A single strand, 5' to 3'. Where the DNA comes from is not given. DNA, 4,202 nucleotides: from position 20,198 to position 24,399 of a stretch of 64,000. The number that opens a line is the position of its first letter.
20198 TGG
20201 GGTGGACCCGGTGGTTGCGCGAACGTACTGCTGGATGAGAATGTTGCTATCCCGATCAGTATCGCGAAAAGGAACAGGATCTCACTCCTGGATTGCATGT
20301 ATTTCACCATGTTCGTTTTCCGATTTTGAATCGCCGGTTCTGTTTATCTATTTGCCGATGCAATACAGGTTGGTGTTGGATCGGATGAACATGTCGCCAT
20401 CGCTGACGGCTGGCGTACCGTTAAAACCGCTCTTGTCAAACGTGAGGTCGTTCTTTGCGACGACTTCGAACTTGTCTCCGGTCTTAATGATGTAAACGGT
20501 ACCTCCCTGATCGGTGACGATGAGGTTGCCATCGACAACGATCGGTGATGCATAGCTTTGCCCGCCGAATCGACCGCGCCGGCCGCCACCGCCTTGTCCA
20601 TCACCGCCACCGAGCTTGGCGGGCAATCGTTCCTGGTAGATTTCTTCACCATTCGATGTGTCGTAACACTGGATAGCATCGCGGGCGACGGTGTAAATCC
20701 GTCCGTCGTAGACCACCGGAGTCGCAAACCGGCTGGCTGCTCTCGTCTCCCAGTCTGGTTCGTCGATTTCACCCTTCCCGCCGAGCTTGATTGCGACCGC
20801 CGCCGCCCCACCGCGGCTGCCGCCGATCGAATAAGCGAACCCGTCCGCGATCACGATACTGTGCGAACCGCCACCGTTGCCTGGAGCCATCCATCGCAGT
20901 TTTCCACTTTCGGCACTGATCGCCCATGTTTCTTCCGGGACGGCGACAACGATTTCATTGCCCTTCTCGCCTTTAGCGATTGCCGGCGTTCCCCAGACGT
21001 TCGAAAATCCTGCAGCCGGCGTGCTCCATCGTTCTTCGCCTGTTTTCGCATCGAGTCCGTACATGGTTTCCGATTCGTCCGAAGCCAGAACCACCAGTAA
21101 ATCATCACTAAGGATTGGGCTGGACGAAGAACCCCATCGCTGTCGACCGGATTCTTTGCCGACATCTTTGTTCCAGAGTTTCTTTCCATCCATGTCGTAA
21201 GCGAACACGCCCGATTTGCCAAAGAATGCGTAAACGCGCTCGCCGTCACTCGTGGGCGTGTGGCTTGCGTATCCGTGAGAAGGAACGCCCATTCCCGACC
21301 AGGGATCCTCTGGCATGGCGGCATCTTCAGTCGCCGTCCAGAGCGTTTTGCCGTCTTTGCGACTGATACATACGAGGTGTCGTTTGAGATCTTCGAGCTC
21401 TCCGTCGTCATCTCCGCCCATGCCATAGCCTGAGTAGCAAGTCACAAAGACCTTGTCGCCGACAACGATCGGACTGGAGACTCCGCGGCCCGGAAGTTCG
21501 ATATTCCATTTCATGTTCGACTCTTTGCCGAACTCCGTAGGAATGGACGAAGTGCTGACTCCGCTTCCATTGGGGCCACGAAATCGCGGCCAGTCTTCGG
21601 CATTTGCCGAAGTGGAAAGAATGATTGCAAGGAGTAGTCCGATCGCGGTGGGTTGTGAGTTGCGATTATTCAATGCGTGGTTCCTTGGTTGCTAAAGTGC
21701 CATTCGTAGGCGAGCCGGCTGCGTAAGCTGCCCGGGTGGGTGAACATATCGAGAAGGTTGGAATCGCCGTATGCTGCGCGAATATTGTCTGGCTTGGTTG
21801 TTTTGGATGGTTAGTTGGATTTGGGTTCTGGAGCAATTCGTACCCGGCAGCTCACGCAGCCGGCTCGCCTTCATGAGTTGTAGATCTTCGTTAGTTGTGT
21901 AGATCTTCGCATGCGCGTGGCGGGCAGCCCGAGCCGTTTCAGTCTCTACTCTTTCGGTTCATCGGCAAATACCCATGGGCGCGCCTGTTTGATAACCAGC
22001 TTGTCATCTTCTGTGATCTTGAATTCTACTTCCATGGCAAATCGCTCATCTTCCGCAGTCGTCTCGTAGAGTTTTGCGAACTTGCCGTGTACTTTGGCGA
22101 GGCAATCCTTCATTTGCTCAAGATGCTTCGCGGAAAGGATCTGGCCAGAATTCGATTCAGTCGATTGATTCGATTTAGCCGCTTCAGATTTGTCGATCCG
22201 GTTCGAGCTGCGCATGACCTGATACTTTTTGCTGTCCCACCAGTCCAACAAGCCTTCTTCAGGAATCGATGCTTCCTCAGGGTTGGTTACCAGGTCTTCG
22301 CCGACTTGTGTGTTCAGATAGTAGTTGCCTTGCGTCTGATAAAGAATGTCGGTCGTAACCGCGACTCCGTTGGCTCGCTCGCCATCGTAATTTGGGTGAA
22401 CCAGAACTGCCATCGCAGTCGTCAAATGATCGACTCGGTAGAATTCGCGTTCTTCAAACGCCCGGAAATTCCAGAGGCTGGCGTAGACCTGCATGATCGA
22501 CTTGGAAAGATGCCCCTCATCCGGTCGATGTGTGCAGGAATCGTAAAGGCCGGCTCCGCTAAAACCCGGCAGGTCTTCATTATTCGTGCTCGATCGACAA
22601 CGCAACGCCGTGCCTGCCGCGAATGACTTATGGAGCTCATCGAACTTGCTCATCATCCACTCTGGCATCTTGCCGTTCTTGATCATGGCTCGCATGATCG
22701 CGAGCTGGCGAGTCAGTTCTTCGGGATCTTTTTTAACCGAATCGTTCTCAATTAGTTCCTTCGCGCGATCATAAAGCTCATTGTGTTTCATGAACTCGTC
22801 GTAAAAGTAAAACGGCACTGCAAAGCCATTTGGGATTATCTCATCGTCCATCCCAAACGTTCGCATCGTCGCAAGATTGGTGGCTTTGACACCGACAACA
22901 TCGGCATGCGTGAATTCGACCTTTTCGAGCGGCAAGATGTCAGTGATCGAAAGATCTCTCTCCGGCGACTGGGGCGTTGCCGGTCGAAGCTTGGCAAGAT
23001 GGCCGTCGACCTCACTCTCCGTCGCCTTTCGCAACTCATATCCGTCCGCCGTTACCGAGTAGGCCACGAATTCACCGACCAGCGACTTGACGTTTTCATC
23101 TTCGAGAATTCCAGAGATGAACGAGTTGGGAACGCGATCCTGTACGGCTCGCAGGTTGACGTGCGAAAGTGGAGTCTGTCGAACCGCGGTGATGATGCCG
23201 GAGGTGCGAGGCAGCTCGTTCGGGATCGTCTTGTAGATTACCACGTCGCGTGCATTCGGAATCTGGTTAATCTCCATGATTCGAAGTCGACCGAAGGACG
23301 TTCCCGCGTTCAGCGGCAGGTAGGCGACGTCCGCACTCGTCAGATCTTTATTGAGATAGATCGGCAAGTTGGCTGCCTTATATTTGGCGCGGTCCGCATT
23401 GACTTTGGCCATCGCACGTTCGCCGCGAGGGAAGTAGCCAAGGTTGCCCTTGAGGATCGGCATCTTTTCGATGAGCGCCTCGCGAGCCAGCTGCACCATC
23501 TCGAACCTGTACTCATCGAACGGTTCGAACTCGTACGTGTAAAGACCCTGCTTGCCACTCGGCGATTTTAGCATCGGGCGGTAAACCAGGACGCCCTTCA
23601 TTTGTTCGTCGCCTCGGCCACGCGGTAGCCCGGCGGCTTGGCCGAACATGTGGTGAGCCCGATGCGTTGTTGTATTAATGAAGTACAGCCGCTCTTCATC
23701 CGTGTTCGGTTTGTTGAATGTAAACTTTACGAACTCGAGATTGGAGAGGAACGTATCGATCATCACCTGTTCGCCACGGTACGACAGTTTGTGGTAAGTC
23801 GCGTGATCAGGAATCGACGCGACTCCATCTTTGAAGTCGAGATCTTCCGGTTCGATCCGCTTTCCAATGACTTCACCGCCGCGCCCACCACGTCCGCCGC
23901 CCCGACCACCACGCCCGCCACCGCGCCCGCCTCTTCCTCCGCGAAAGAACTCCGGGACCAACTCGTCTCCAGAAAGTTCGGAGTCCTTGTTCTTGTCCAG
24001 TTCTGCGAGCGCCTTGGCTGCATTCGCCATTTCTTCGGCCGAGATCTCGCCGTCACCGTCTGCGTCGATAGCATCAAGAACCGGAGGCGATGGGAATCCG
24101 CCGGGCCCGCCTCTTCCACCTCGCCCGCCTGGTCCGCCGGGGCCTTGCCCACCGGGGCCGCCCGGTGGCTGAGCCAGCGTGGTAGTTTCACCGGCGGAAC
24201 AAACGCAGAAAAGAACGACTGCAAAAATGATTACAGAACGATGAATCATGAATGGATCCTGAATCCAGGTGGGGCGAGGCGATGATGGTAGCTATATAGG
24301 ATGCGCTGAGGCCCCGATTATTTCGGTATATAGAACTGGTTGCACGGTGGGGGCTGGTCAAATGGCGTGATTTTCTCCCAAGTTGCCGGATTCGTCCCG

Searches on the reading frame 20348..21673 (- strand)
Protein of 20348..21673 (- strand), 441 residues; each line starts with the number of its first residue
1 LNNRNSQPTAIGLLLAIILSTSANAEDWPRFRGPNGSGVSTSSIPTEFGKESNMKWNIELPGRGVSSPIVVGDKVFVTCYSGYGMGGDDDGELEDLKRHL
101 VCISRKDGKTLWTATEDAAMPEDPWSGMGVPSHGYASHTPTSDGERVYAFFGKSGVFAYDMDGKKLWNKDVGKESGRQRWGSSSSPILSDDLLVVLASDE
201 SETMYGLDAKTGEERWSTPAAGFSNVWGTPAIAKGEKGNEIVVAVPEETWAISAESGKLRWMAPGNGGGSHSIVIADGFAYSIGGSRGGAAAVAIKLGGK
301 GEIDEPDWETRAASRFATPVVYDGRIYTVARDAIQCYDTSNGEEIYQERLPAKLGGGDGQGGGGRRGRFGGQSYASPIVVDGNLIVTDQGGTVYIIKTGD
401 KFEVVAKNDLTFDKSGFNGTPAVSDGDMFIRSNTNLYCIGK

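Call 60: search_protein_families(library=pfam, proteins=[window:20348-21673:-], max_evalue=0.0001)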
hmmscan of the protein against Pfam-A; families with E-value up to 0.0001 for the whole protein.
window:20348-21673:- (441 aa): 3 families
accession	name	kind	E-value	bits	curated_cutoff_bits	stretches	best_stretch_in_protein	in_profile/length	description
PF13360.13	PQQ_2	-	9.5e-37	127.3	27.6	3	97-282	42-212/233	Outer membrane protein assembly factor BamB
PF13570.13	Beta-prop_ACSF4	-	1.8e-09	37.9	133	0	184-347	53-209/329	Beta-alanine-activating enzyme, beta-propeller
PF01011.28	PQQ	-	2.6e-05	23.6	26.7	0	170-219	37-84/595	Glucose/ethanol/alcohol dehydrogenase, beta-propeller domain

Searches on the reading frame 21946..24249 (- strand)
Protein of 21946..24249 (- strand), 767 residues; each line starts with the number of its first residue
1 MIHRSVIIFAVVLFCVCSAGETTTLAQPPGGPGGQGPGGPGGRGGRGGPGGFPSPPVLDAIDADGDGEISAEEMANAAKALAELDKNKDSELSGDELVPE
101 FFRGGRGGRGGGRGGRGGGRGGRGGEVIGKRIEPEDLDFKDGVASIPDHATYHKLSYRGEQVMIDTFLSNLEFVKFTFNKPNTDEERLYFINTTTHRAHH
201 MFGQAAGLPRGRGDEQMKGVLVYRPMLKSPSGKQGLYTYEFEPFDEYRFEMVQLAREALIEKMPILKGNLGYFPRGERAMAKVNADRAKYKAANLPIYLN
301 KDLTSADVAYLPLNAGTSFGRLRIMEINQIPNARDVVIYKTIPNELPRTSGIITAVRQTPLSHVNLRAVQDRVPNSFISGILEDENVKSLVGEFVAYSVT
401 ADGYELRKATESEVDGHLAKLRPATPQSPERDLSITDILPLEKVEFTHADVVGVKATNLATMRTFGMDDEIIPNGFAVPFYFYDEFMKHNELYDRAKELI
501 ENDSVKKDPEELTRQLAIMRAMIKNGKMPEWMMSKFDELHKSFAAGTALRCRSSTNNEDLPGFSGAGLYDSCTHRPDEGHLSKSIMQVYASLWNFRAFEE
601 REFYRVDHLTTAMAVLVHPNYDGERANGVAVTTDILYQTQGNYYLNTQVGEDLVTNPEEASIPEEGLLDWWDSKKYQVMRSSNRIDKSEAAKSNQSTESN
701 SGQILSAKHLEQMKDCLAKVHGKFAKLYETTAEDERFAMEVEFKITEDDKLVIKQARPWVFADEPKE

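Call 60: search_protein_families(library=pfam, proteins=[window:21946-24249:-], max_evalue=0.0001)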
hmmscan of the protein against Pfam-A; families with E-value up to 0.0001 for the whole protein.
window:21946-24249:- (767 aa): 2 families
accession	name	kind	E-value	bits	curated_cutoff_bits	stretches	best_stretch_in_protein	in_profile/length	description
PF01326.24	PPDK_N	-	1.7e-31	110.2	27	1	450-761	2-311/328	Pyruvate phosphate dikinase, AMP/ATP-binding domain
PF00036.39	EF-hand_1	-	1.9e-05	24.3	25.4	0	59-80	7-28/29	EF hand domain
